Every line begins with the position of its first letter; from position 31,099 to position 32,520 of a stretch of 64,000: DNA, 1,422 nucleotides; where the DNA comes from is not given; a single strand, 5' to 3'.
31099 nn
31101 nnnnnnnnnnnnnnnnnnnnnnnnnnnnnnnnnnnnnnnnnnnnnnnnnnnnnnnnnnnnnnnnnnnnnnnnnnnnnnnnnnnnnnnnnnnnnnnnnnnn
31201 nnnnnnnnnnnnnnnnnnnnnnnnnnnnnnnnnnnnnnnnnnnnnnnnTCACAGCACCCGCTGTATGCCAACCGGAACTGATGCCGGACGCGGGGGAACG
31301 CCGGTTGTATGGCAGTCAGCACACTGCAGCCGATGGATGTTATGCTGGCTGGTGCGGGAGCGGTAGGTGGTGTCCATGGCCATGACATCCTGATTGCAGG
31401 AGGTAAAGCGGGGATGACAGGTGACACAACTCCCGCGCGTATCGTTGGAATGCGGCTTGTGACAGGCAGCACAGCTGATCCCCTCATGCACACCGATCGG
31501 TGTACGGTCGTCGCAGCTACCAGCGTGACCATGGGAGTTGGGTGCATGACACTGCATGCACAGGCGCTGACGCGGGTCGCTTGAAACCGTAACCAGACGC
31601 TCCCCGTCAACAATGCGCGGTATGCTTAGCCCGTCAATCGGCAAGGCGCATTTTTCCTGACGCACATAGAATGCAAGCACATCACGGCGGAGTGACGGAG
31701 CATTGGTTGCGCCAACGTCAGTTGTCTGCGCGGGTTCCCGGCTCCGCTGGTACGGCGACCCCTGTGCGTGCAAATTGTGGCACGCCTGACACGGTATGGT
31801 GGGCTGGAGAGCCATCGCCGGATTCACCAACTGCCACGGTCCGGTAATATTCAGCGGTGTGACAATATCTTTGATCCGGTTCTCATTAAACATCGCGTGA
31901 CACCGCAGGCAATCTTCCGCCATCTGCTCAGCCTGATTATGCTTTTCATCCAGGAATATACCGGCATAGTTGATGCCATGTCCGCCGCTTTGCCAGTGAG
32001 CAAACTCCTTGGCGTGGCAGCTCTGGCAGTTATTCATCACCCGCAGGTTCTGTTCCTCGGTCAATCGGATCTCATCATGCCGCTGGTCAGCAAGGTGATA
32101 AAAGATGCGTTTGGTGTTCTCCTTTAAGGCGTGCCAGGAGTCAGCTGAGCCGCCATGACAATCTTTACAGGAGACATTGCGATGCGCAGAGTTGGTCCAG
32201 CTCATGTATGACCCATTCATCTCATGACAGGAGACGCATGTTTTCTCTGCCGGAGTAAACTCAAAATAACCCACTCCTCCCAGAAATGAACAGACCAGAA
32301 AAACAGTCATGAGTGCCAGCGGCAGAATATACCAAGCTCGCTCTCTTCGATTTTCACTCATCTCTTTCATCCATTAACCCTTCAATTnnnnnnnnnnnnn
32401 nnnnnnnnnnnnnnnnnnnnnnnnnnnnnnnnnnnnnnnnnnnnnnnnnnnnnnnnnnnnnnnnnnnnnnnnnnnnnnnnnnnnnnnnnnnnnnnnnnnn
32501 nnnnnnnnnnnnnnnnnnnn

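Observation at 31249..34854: GADH-like three-subunit flavoprotein dehydrogenase whose cytochrome subunit is a membrane-anchored nonahaem NapC/NrfH-like protein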

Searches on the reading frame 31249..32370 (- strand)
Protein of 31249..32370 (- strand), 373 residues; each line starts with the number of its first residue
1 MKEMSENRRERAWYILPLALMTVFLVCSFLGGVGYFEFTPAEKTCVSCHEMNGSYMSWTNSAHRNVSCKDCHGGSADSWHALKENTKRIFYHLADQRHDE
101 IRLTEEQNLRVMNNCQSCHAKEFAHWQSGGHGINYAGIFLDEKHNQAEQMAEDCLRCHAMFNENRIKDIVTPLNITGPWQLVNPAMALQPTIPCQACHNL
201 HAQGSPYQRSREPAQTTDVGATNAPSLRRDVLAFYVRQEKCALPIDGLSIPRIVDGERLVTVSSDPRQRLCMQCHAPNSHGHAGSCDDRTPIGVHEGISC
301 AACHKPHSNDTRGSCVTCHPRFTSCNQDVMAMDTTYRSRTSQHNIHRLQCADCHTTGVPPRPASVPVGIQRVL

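Call 3: search_protein_families(library=pfam, proteins=[window:31249-32370:-], max_evalue=0.1)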
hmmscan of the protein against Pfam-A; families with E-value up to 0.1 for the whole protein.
window:31249-32370:- (373 aa): 7 families
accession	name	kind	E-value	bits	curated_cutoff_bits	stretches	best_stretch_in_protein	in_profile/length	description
PF14537.11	Cytochrom_c3_2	-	1.6e-10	41.8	25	3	136-204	28-70/79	Cytochrome c3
PF13435.11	Cytochrome_C554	-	8.1e-08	33.5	20.8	1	115-160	2-57/84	Cytochrome c554 and c-prime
PF22678.1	Cytochrom_c_NrfB-like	-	1e-07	32.7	27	1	40-73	31-66/89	Cytochrome c-type protein NrfB-like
PF14522.11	Cytochrome_C7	-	4.2e-06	26.9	24.8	0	268-319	13-66/67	Cytochrome c7 and related cytochrome c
PF03264.19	Cytochrom_NNT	-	5.4e-06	26.7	24.1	1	14-159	7-165/174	NapC/NirT cytochrome c family, N-terminal region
PF09699.15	Paired_CXXCH_1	-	4.8e-05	23.4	20.6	0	41-74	5-38/41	Doubled CXXCH motif (Paired_CXXCH_1)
PF03881.20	Fructosamin_kin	-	0.03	14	22.4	1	60-158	14-115/288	Fructosamine kinase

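Call 4: search_protein_families(library=ncbifam, proteins=[window:31249-32370:-], max_evalue=0.1)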
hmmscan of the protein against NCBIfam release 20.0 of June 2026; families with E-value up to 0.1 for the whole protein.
window:31249-32370:- (373 aa): 7 families
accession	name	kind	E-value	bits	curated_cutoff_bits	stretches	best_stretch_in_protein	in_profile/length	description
TIGR03153.1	cytochr_NrfH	equivalog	2.5e-14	53.5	134.2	1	23-159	9-134/138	cytochrome c nitrite reductase small subunit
TIGR03508.1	decahem_SO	subfamily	1.5e-11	44.3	192.2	3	261-356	63-152/258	DmsE family decaheme c-type cytochrome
NF041198.1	UshA_like_PCGU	equivalog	4.8e-08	32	275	1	93-199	389-480/519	UshA-like (seleno)protein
NF008659.0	PRK11659.1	equivalog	0.002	17.9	184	0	191-209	135-153/188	cytochrome c nitrite reductase pentaheme subunit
TIGR03146.1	cyt_nit_nrfB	equivalog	0.0023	18.2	166.6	0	267-355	10-92/145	cytochrome c nitrite reductase pentaheme subunit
TIGR01904.2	GSu_C4xC__C2xCH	domain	0.0033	17.2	27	1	35-81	14-65/73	CxxxxCH/CxxCH domain c-type cytochrome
NF041600.1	cyt_ox_CcoM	equivalog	0.005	17.2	40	1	20-36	11-27/34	cytochrome c oxidase subunit CcoM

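Call 6: find_homologous_proteins(query=window:31249-32370:-)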
Query window:31249-32370:- (373 aa): 263 proteins with E <= 0.001 among 1092 candidates; the best 120 are listed.
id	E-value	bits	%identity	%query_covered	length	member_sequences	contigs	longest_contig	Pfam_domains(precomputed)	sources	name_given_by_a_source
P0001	3.8e-264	894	100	100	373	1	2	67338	PF14537.12,PF13435.12,PF22678.2,PF03264.20,PF14522.12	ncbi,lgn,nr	ncbi:MAG: multiheme c-type cytochrome [Kiritimatiellae bacterium]|nr:multiheme c-type cytochrome [Ki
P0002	2.9e-212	723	80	98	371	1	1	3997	PF09699.16,PF14537.12,PF13435.12,PF22678.2,PF14522.12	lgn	-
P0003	7.3e-202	688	79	96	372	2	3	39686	PF14537.12,PF13435.12,PF22678.2,PF14522.12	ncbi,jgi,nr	ncbi:MAG: multiheme c-type cytochrome [Kiritimatiellae bacterium]|jgi:hypothetical protein|nr:multih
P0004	3.4e-185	634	70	98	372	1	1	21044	PF09699.16,PF14537.12,PF13435.12,PF22678.2,PF14522.12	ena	-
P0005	8.5e-180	616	69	96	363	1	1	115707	PF09699.16,PF14537.12,PF13435.12,PF22678.2,PF03264.20,PF14522.12,PF22113.2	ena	-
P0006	1.1e-167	576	64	97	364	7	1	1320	PF14537.12,PF13435.12,PF22678.2,PF14522.12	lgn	-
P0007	6.2e-163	560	62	97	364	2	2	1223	PF14537.12,PF13435.12,PF22678.2,PF14522.12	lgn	-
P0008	2.4e-160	552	62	95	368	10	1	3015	PF14537.12,PF13435.12,PF22678.2,PF03264.20,PF14522.12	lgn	-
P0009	1.8e-158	546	63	97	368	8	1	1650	PF14537.12,PF13435.12,PF14522.12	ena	-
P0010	2.2e-158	545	63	97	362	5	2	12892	PF14537.12,PF13435.12,PF22678.2,PF14522.12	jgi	-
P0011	2.2e-157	542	63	95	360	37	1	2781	PF14537.12,PF13435.12,PF22678.2,PF14522.12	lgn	-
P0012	2.8e-157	542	62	96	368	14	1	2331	PF14537.12,PF13435.12,PF14522.12,PF22113.2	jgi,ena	-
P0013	3.4e-157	541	62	95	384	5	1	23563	PF14537.12,PF13435.12,PF22678.2,PF14522.12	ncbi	-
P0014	9.2e-157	540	62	96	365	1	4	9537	PF14537.12,PF13435.12,PF22678.2,PF14522.12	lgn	-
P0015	6.0e-156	537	62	96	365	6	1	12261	PF14537.12,PF13435.12,PF22678.2,PF14522.12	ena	-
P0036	8.2e-146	504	62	92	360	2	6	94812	PF14537.12,PF13435.12,PF14522.12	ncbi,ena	-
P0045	1.9e-134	467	60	86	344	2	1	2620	PF14537.12,PF13435.12,PF22678.2,PF03264.20,PF14522.12,PF22113.2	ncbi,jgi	jgi:hypothetical protein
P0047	8.4e-123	428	53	91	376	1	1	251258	PF14537.12,PF13435.12,PF14522.12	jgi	jgi:nitrate reductase cytochrome c-type subunit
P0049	9.3e-121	422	50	96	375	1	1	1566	PF14537.12,PF13435.12,PF22678.2,PF03264.20,PF14522.12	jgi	jgi:hypothetical protein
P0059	4.0e-110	387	48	95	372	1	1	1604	PF14537.12,PF13435.12,PF03264.20,PF14522.12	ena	-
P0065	3.5e-105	370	47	94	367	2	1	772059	PF14537.12,PF13435.12,PF03264.20,PF14522.12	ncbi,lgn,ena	-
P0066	2.0e-104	368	48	89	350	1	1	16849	PF09699.16,PF14537.12,PF13435.12,PF03264.20,PF14522.12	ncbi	-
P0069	1.4e-102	362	47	96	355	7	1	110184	PF14537.12,PF13435.12,PF14522.12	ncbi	-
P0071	9.6e-101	356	45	92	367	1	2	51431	PF14537.12,PF13435.12,PF03264.20,PF02085.22,PF14522.12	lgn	-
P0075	4.4e-99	350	47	87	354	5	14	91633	PF14537.12,PF13435.12,PF22678.2,PF03264.20,PF14522.12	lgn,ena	-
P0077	2.6e-98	348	46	91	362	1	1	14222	PF14537.12,PF13435.12,PF03264.20,PF14522.12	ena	-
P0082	3.0e-97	344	44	90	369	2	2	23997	PF13435.12,PF22678.2,PF03264.20,PF14522.12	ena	-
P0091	3.0e-96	341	44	89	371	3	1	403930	PF14537.12,PF13435.12,PF14522.12,PF22113.2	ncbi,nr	ncbi:MAG TPA: multiheme c-type cytochrome [Candidatus Dormibacteraeota bacterium]|nr:multiheme c-typ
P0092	3.3e-96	341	45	92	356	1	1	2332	PF14537.12,PF13435.12,PF03264.20,PF14522.12,PF22113.2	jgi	jgi:hypothetical protein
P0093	4.3e-96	340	44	95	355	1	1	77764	PF14537.12,PF13435.12,PF03264.20,PF14522.12,PF22113.2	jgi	jgi:hypothetical protein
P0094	7.8e-96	339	45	91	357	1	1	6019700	PF09699.16,PF14537.12,PF13435.12,PF03264.20,PF14522.12,PF22113.2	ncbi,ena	-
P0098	1.8e-95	338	46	87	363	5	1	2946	PF14537.12,PF03264.20,PF14522.12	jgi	jgi:nitrate/TMAO reductase-like tetraheme cytochrome c subunit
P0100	3.1e-95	338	44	93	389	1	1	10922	PF09699.16,PF14537.12,PF13435.12,PF03264.20,PF14522.12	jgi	jgi:hypothetical protein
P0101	3.9e-95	337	46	93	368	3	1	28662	PF14537.12,PF03264.20,PF14522.12,PF22113.2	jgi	jgi:hypothetical protein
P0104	6.9e-95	336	44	95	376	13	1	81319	PF09699.16,PF14537.12,PF03264.20,PF14522.12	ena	-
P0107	8.9e-95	336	44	93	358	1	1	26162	PF14537.12,PF13435.12,PF03264.20,PF14522.12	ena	-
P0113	4.7e-94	334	43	92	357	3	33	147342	PF14537.12,PF14522.12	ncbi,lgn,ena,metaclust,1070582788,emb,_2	metaclust:\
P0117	1.4e-93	332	45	92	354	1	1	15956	PF14537.12,PF13435.12,PF03264.20,PF14522.12,PF22113.2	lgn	-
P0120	2.1e-93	331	44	92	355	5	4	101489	PF09699.16,PF14522.12,PF22113.2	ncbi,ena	-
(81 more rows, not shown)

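Call 7: find_encoding_contigs(protein=P0094, flank=6000, max_places=2)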
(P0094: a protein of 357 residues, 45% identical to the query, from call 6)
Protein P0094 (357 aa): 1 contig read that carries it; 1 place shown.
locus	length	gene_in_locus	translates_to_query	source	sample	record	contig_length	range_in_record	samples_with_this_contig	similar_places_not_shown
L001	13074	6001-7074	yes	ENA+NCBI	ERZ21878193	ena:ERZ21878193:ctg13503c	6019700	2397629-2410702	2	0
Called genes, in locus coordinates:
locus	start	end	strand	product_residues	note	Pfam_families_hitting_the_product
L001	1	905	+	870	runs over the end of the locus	PF22666:Glyco_hydro_2_N2, PF00703:Glyco_hydro_2, PF17786:Mannosidase_ig, PF17753:Ig_mannosidase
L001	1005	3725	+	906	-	PF25788:Ig_Rha78A_N, PF08531:Bac_rhamnosid_N, PF05592:Bac_rhamnosid, PF17389:Bac_rhamnosid6H, PF17390:Bac_rhamnosid_C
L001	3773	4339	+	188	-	PF13618:Gluconate_2-dh3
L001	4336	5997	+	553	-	PF00732:GMC_oxred_N, PF05199:GMC_oxred_C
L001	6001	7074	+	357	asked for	PF03264:Cytochrom_NNT (weak), PF09699:Paired_CXXCH_1 (faint), PF13435:Cytochrome_C554 (faint), PF14522:Cytochrome_C7 (faint), PF14537:Cytochrom_c3_2 (faint), PF22113:Mtrc-MtrF_II-IV_dom (weak)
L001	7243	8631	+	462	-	PF01566:Nramp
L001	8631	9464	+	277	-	PF01261:AP_endonuc_2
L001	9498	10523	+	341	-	PF01408:GFO_IDH_MocA, PF02894:GFO_IDH_MocA_C, PF22725:GFO_IDH_MocA_C3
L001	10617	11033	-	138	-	PF00472:RF-1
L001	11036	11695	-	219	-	PF00027:cNMP_binding, PF13545:HTH_Crp_2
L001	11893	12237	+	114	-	PF02579:Nitro_FeMo-Co (weak)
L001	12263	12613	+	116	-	-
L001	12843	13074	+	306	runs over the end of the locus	PF00890:FAD_binding_2 (faint), PF01134:GIDA (faint), PF01946:Thi4 (faint), PF03486:HI0933_like (faint), PF07992:Pyr_redox_2, PF13738:Pyr_redox_3, PF00070:Pyr_redox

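Call 8: find_encoding_contigs(protein=P0065, flank=6000, max_places=2)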
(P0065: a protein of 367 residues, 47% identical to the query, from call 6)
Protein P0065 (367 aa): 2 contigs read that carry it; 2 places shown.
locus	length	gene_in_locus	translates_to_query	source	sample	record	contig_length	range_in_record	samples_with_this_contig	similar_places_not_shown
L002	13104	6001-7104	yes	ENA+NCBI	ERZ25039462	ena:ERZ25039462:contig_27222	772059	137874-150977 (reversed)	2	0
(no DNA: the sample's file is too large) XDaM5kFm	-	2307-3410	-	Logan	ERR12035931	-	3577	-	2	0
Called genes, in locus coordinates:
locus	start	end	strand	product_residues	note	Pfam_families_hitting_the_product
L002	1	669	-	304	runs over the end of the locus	-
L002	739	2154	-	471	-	PF00939:Na_sulph_symp, PF03600:CitMHS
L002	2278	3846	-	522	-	PF03747:ADP_ribosyl_GH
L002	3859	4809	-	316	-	PF01261:AP_endonuc_2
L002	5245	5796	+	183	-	PF13618:Gluconate_2-dh3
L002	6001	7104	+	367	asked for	PF03264:Cytochrom_NNT (weak), PF14522:Cytochrome_C7 (faint), PF14537:Cytochrom_c3_2 (faint), PF13435:Cytochrome_C554 (weak)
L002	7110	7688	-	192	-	PF00578:AhpC-TSA, PF08534:Redoxin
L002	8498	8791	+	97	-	PF00155:Aminotran_1_2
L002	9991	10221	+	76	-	-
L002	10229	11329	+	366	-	PF20510:HgmA_N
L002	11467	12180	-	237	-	-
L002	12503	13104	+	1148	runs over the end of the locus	PF00271:Helicase_C, PF19306:WHD_Lhr, PF08494:DEAD_assoc, PF23236:WHD_2nd_Lhr (faint), PF23235:WHD_3rd_Lhr, PF23234:WHD_4th_Lhr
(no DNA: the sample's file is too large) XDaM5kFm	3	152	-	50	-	?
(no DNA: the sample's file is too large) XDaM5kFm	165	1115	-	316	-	PF01261:AP_endonuc_2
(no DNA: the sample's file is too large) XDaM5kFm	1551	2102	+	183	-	PF13618:Gluconate_2-dh3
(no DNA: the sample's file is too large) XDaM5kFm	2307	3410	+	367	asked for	PF03264:Cytochrom_NNT (weak), PF14522:Cytochrome_C7 (faint), PF14537:Cytochrom_c3_2 (faint), PF13435:Cytochrome_C554 (weak)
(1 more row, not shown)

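Call 9: find_encoding_contigs(protein=P0091, flank=6000, max_places=2)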
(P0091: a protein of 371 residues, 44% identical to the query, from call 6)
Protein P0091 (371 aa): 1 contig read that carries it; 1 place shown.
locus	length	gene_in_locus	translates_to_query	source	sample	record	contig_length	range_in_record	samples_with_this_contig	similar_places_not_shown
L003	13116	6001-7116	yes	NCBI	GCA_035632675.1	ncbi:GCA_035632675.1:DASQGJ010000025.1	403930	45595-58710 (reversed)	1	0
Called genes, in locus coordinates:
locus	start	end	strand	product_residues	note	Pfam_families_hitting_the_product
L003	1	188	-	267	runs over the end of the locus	-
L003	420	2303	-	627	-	PF13298:LigD_N, PF01068:DNA_ligase_A_M, PF04679:DNA_ligase_A_C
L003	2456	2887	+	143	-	PF00293:NUDIX, PF14815:NUDIX_4 (weak)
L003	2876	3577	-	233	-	-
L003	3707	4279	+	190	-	PF13618:Gluconate_2-dh3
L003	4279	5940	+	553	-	PF00732:GMC_oxred_N, PF05199:GMC_oxred_C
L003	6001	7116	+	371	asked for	PF13435:Cytochrome_C554 (faint), PF14522:Cytochrome_C7 (faint), PF14537:Cytochrom_c3_2 (faint), PF22113:Mtrc-MtrF_II-IV_dom (weak)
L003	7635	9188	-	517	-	PF01011:PQQ, PF13570:Beta-prop_ACSF4 (faint), PF13360:PQQ_2, PF01011:PQQ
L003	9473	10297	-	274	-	PF00034:Cytochrom_C, PF13442:Cytochrome_CBB3, PF00034:Cytochrom_C (weak)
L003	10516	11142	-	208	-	PF02441:Flavoprotein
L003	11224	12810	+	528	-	PF04187:Cofac_haem_bdg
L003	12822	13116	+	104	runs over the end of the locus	-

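Call 13: find_related_loci(query=window:31249-32370:-, collection=genome_contigs, flank=6000)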
Query window:31249-32370:- (373 aa) in genome_contigs; peptide patterns used: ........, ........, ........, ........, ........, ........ (x = any residue, [..] = any of these).
33 stretches matched a pattern; 23 encode a relative of the query (tblastn E <= 1e-3); 23 distinct loci.
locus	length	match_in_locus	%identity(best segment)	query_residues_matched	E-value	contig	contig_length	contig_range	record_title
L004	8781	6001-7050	61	9-361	1e-152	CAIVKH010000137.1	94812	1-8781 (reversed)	uncultured bacterium isolate AM-2014_bin-1020 genome assembly, contig: bin-1020:137/383, whole genome shotgun sequence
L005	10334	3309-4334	44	4-367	4e-98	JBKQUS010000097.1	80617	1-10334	MAG: Limisphaerales bacterium isolate SEr2D2E2F__bin_178 SEr2D2E2F_000000142442, whole genome shotgun sequence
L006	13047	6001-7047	44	15-366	2e-93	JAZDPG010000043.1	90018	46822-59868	MAG: Bacteroidota bacterium isolate MEGAHIT-group-0.823 k141_17312643, whole genome shotgun sequence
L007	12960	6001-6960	47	34-354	6e-91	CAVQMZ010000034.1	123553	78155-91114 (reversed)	MAG: uncultured Bacteroidetes bacterium isolate MFD03804.bin.1.160 genome assembly, contig: contig_91647, whole genome s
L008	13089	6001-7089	42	15-373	1e-90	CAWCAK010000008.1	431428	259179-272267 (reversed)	MAG: uncultured Bacteroidetes bacterium isolate MFD03804.bin.2.1 genome assembly, contig: contig_42989, whole genome sho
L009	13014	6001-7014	44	15-354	4e-90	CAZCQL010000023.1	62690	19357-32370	MAG TPA_asm: uncultured Bacteroides sp. isolate binchicken_co275_179 genome assembly, contig: NODE_360_length_62690_cov_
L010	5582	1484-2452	46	31-354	1e-89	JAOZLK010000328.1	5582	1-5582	MAG: Bacteroidales bacterium isolate GMC10.metabat2.103 NODE_20329_length_5582_cov_8.069477, whole genome shotgun sequen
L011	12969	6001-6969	46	31-354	2e-89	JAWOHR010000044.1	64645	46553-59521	MAG: Bacteroidales bacterium isolate CWP4-3.bin.80 k191_2451399, whole genome shotgun sequence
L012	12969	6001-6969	46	31-354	3e-89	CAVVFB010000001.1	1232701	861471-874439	MAG: uncultured Bacteroidetes bacterium isolate MFD04716.bin.2.43 genome assembly, contig: contig_10649, whole genome sh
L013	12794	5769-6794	43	10-354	5e-88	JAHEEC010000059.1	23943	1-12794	MAG: Bacteroidetes bacterium isolate Ww252 NODE_2914_length_23943_cov_8.209134, whole genome shotgun sequence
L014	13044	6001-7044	41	6-354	1e-86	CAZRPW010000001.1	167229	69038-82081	MAG TPA_asm: uncultured Bacteroides sp. isolate binchicken_co42_498 genome assembly, contig: NODE_14_length_167229_cov_7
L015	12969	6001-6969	44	35-359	4e-96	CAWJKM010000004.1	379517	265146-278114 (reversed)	MAG: Ignavibacteriota bacterium isolate MFD05942.bin.1.94 genome assembly, contig: contig_22008, whole genome shotgun se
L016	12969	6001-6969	45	31-354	1e-88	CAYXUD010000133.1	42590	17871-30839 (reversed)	MAG TPA_asm: uncultured Bacteroides sp. isolate SRP185410_co1_383 genome assembly, contig: k141_1787535, whole genome sh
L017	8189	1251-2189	37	6-323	4e-69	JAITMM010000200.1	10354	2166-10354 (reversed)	MAG: Tannerella sp. isolate Pmx449_bin15 k119_2681813, whole genome shotgun sequence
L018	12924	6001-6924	38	15-323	3e-67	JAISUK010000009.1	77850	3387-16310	MAG: Dysgonamonadaceae bacterium isolate Md513_bin73 k119_928866, whole genome shotgun sequence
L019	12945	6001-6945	37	16-339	8e-65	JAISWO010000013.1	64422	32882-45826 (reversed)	MAG: Tannerellaceae bacterium isolate Nc350_bin136 k119_360529, whole genome shotgun sequence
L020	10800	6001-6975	37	9-339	7e-61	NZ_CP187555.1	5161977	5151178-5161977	Parabacteroides sp. ASD2025 chromosome, complete genome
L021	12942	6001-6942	34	2-319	1e-60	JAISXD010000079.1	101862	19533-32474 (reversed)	MAG: Tannerellaceae bacterium isolate Nc350_bin163 k119_3958327, whole genome shotgun sequence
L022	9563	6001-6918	35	14-321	8e-59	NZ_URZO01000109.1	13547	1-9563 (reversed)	Uncultured Parabacteroides sp. isolate UMGS1511, whole genome shotgun sequence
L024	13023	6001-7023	41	13-371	1e-85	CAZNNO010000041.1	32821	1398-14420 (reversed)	MAG TPA_asm: uncultured Opitutaceae bacterium isolate binchicken_co162_62 genome assembly, contig: NODE_2642_length_3282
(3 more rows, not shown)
